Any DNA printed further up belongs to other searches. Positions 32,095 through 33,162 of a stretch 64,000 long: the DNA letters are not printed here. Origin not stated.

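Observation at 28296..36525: Nine-gene translationally coupled envelope operon: two AP-superfamily paralogues, orphan membrane protein, RHH, ABC-2 exporter, His-rich lipoprotein, TPR-like protein, cNMP-binding protein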

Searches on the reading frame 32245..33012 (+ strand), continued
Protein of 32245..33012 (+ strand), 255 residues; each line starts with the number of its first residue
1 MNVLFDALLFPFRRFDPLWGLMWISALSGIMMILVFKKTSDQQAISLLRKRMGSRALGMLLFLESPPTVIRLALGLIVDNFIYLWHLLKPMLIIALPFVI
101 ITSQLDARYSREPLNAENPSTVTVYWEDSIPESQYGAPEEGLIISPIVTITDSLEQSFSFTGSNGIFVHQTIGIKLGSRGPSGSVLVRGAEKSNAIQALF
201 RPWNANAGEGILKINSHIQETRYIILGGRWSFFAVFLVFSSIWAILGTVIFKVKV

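Call 59: search_solved_structures(query=A2, max_evalue=5)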
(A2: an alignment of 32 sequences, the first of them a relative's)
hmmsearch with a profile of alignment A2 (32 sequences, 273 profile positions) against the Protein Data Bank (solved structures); distinct sequences matched with E-value up to 5: 2.
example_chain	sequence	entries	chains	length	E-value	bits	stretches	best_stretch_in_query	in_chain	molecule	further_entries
5c8j_I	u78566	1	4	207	4.4e-06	29.5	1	11-121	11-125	Protein MJ0480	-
8bl3_A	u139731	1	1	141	0.16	14.6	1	121-198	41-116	scIg12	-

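Call 60: search_solved_structures(query=A2, max_evalue=0.01, show_alignments=1)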
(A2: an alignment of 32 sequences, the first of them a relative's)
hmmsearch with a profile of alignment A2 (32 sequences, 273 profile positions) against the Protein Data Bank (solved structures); distinct sequences matched with E-value up to 0.01: 1.
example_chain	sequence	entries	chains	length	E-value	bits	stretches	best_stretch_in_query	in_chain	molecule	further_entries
5c8j_I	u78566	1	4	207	4.4e-06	29.5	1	11-121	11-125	Protein MJ0480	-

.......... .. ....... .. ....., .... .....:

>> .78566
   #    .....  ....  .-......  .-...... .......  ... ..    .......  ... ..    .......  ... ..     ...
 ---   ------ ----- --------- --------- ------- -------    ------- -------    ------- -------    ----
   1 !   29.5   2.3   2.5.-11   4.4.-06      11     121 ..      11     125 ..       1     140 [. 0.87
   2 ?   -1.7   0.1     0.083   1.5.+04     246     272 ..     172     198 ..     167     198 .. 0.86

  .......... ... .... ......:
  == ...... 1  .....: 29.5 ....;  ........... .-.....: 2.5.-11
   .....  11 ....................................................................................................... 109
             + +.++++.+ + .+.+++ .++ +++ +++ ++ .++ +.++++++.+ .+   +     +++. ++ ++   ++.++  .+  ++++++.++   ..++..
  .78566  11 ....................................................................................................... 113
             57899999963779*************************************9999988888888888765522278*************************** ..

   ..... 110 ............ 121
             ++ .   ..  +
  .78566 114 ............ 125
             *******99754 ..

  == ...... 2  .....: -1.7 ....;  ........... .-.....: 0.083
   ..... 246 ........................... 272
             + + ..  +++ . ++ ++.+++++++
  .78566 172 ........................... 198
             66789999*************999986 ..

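Call 61: search_solved_structures(query=A1, max_evalue=10)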
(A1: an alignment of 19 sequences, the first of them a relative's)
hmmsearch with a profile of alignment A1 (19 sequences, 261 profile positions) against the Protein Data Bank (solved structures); distinct sequences matched with E-value up to 10: 1.
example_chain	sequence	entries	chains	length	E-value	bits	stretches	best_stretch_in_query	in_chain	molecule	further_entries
3ha2_A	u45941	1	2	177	0.61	12.5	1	167-217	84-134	NADPH-quinone reductase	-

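Call 79: find_related_loci(query=A8, collection=genome_contigs, flank=9000)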
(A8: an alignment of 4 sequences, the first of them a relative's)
Query A8 (273 aa) in genome_contigs; peptide patterns used: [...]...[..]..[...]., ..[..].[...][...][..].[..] (x = any residue, [..] = any of these).
86 stretches matched a pattern; 34 encode a relative of the query (tblastn E <= 1e-3); 34 distinct loci.
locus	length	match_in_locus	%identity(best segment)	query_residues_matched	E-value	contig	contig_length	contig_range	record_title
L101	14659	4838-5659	49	1-273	1e-87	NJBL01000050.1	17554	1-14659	MAG: bacterium (candidate division B38) B3_B38 2512, whole genome shotgun sequence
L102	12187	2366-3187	48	1-273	2e-87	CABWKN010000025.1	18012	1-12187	uncultured bacterium isolate GB_MAG SS3 genome assembly, contig: NODE_123_length_18012_cov_5.47224_ID_5262951, whole gen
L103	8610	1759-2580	48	1-273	3e-87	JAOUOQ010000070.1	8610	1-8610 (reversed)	MAG: Candidatus Aminicenantes bacterium isolate 8_1_Oct_SF_Bin20 8_1_Oct_SF_Bin20_scaffold_7604_c1, whole genome shotgun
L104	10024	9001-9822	48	1-273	2e-87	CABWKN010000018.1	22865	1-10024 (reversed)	uncultured bacterium isolate GB_MAG SS3 genome assembly, contig: NODE_63_length_22865_cov_6.18612_ID_5412151, whole geno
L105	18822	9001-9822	39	1-273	3e-75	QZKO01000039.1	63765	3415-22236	MAG: Nitrospiraceae bacterium isolate SURF_11 Ga0104751_1000553, whole genome shotgun sequence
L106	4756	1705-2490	44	11-273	9e-74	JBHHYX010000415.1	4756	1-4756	MAG: Acidobacteriota bacterium isolate Maj_2_bin.26 NODE_11076_length_4756_cov_6.239311, whole genome shotgun sequence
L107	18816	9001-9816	42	1-273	2e-73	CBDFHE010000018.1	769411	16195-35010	MAG: Candidatus Acidiferrales bacterium isolate 9b07de3c-f935-4338-af52-4fc3591157dc genome assembly, contig: contig_18,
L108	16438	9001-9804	41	7-273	3e-73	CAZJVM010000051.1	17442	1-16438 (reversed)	MAG TPA_asm: uncultured bacterium isolate binchicken_co275_165 genome assembly, contig: NODE_4415_length_17442_cov_14.88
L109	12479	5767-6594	46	1-273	1e-72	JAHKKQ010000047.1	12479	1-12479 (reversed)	MAG: Candidatus Dadabacteria bacterium isolate CR_Sed_300A_bin.14 scaffold_1180, whole genome shotgun sequence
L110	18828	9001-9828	46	1-273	5e-71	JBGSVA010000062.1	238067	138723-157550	MAG: Thermodesulfobacteriota bacterium isolate JTS-AC446 k141_1543884, whole genome shotgun sequence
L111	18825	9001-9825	44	1-273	3e-70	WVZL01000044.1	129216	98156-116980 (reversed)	MAG: Candidatus Aminicenantes bacterium isolate CS4-C018 C_merged_R1_(paired)_contig_4153, whole genome shotgun sequence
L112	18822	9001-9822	41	1-273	2e-69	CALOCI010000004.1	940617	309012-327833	MAG: uncultured Thermodesulfobacteriota bacterium isolate LOGT_bin.0081 genome assembly, contig: contig_15980, whole gen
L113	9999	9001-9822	40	1-273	7e-69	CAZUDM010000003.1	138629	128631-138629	MAG TPA_asm: uncultured Spirochaetia bacterium isolate binchicken_co179_138 genome assembly, contig: NODE_566_length_138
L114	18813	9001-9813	44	4-273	2e-68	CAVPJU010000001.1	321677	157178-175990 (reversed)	MAG: uncultured bacterium isolate MFD10007.bin.1.169 genome assembly, contig: contig_25357, whole genome shotgun sequenc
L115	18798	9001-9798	45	11-273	4e-68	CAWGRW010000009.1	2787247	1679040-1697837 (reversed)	MAG: uncultured bacterium isolate MFD06435.bin.1.47 genome assembly, contig: contig_17617, whole genome shotgun sequence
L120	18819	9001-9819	37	1-273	1e-62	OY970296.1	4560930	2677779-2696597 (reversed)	MAG: uncultured Armatimonadetes bacterium isolate MFD04408.bin.1.1 genome assembly, chromosome: 1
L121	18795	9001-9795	39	8-273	8e-63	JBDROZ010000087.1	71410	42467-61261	MAG: Candidatus Eisenbacteria bacterium isolate MEGAHIT-group-1.985 k141_12033457, whole genome shotgun sequence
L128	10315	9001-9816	33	4-272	3e-48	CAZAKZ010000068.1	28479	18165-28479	MAG TPA_asm: uncultured Planctomycetota bacterium isolate binchicken_co97_335 genome assembly, contig: NODE_6695_length_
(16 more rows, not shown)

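Call 82: search_protein_families(library=pfam, proteins=[L104:70-1287:+, L104:1291-2670:+, L104:2687-3286:+, L104:3290-4600:+, L110:2265-4331:+, L110:746-2173:+, L120:11069-12571:+, L120:13217-14524:+, L012:11136-11552:-], max_evalue=0.01)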
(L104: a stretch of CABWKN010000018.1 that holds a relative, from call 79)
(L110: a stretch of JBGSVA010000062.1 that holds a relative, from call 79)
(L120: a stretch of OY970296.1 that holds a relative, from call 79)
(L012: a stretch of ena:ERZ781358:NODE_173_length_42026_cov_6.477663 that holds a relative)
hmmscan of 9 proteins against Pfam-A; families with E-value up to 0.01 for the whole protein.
L104:70-1287:+ (406 aa): 2 families
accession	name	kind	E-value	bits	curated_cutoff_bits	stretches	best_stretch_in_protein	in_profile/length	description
PF01747.23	ATP-sulfurylase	-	1.3e-99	332.3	24.3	1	186-396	2-211/212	ATP-sulfurylase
PF14306.12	PUA_2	-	7.8e-53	178.8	27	1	20-178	1-159/159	PUA-like domain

L104:1291-2670:+ (460 aa): 2 families
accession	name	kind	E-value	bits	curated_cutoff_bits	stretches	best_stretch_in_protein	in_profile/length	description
PF01663.27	Phosphodiest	-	4.9e-43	148.5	23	1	5-402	1-337/342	Type I phosphodiesterase / nucleotide pyrophosphatase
PF00884.28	Sulfatase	-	7.3e-05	22.7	25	0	236-277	208-248/301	Sulfatase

L104:2687-3286:+ (200 aa): 10 families
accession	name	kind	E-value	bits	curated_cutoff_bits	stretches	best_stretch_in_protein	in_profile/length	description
PF01583.26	APS_kinase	-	4.3e-59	199.3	21.1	1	3-150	1-151/152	Adenylylsulphate kinase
PF08433.16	KTI12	-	5.2e-10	39.7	22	1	7-188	4-189/271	Chromatin associated protein KTI12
PF13671.12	AAA_33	-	1.8e-05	25.5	27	1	7-118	2-116/143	AAA domain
PF03308.22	MeaB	-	5e-05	22.9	23.1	1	7-39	36-68/273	Methylmalonyl Co-A mutase-associated GTPase MeaB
PF13207.12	AAA_17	-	0.00032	21.4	27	1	10-59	1-45/136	AAA domain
PF13238.12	AAA_18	-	0.0006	20.7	29.4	1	7-116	1-107/128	AAA domain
PF01656.29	CbiA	-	0.0013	19.2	25.4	1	15-93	10-54/125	CobQ/CobB/MinD/ParA nucleotide binding domain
PF03266.21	NTPase_1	-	0.0023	18.3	23.9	1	7-37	2-32/168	NTPase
PF13614.12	AAA_31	-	0.0024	18.3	27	1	15-65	13-62/177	AAA domain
PF10609.15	ParA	-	0.0076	16.1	27.1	0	16-59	16-59/246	NUBPL iron-transfer P-loop NTPase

L104:3290-4600:+ (437 aa): 1 family
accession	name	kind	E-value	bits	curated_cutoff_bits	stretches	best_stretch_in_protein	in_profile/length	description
PF01663.27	Phosphodiest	-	4.8e-40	138.6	23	1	17-408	1-342/342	Type I phosphodiesterase / nucleotide pyrophosphatase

L110:2265-4331:+ (689 aa): 4 families
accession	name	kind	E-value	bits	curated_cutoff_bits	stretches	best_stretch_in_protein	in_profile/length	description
PF00884.28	Sulfatase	-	5.9e-48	164.2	25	1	246-560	1-300/301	Sulfatase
PF01663.27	Phosphodiest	-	7.1e-17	62.4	23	2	248-322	1-72/342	Type I phosphodiesterase / nucleotide pyrophosphatase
PF16347.10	SGSH_C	-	5.9e-07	30.2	29.3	1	518-632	9-129/154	N-sulphoglucosamine sulphohydrolase, C-terminal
PF16892.10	CHS5_N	-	0.0027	18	39.8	1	21-56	2-38/48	Chitin biosynthesis protein CHS5 N-terminus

L110:746-2173:+ (476 aa): 2 families
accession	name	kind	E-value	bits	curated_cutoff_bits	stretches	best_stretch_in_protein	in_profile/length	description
PF01663.27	Phosphodiest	-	3e-47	162.3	23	1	3-403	1-342/342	Type I phosphodiesterase / nucleotide pyrophosphatase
PF00884.28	Sulfatase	-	5e-05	23.2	25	0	231-274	210-248/301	Sulfatase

L120:11069-12571:+ (501 aa): 1 family
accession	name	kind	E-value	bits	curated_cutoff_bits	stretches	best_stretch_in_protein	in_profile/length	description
PF01663.27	Phosphodiest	-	3.5e-42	145.6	23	1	46-447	1-341/342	Type I phosphodiesterase / nucleotide pyrophosphatase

L120:13217-14524:+ (436 aa): 1 family
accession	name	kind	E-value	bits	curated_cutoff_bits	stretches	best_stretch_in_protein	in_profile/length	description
PF01663.27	Phosphodiest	-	1.7e-37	130.2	23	1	12-407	1-342/342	Type I phosphodiesterase / nucleotide pyrophosphatase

L012:11136-11552:- (138 aa): 0 families

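Call 96: search_protein_families(library=padloc, proteins=[window:32245-33012:+], max_evalue=0.001)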
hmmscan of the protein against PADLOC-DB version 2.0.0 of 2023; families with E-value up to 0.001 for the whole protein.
window:32245-33012:+ (255 aa): 0 families

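Call 106: search_protein_families(library=pfam, proteins=[L120:12555-13184:+, L121:4253-4948:+, L128:2642-3283:+], max_evalue=0.001)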
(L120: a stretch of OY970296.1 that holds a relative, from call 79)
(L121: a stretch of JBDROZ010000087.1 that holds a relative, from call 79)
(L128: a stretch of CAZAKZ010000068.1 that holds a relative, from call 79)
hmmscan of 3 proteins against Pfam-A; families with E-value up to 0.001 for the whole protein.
L120:12555-13184:+ (210 aa): 8 families
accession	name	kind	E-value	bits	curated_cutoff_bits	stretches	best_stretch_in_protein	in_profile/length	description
PF01583.26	APS_kinase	-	2.2e-58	197.1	21.1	1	13-161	1-152/152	Adenylylsulphate kinase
PF08433.16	KTI12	-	1.9e-07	31.3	22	1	19-127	6-116/271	Chromatin associated protein KTI12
PF03308.22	MeaB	-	1.5e-05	24.6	23.1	1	16-49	35-68/273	Methylmalonyl Co-A mutase-associated GTPase MeaB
PF13671.12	AAA_33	-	4.5e-05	24.2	27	1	18-126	3-114/143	AAA domain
PF13614.12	AAA_31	-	0.00041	20.8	27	1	24-75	12-62/177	AAA domain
PF03266.21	NTPase_1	-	0.00059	20.2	23.9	0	18-54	3-39/168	NTPase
PF24883.2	NPHP3_N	-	0.00072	20.2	24.8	0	15-44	23-52/164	Nephrocystin 3, N-terminal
PF13207.12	AAA_17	-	0.00095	19.9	27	0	20-67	1-42/136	AAA domain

L121:4253-4948:+ (232 aa): 6 families
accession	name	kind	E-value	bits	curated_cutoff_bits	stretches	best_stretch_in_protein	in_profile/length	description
PF01583.26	APS_kinase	-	1.9e-65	220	21.1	1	34-181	1-151/152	Adenylylsulphate kinase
PF01656.29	CbiA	-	1.4e-06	28.7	25.4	1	44-106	8-68/125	CobQ/CobB/MinD/ParA nucleotide binding domain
PF13671.12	AAA_33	-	2.2e-06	28.4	27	1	39-149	3-116/143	AAA domain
PF08433.16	KTI12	-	3.1e-06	27.4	22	1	40-150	6-118/271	Chromatin associated protein KTI12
PF13238.12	AAA_18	-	0.00023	22.1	29.4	1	41-151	4-111/128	AAA domain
PF13614.12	AAA_31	-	0.00035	21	27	1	45-96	12-62/177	AAA domain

L128:2642-3283:+ (214 aa): 6 families
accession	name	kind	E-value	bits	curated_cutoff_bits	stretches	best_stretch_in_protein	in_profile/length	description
PF01583.26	APS_kinase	-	5.9e-57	192.4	21.1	1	17-165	1-152/152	Adenylylsulphate kinase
PF13614.12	AAA_31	-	1.1e-06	29.2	27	1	28-79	12-62/177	AAA domain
PF01656.29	CbiA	-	9.9e-06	26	25.4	1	27-87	8-66/125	CobQ/CobB/MinD/ParA nucleotide binding domain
PF13671.12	AAA_33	-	3.3e-05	24.6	27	1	22-72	3-48/143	AAA domain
PF13238.12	AAA_18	-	0.00017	22.4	29.4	1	24-133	4-110/128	AAA domain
PF08433.16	KTI12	-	0.00023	21.2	22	1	23-159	6-142/271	Chromatin associated protein KTI12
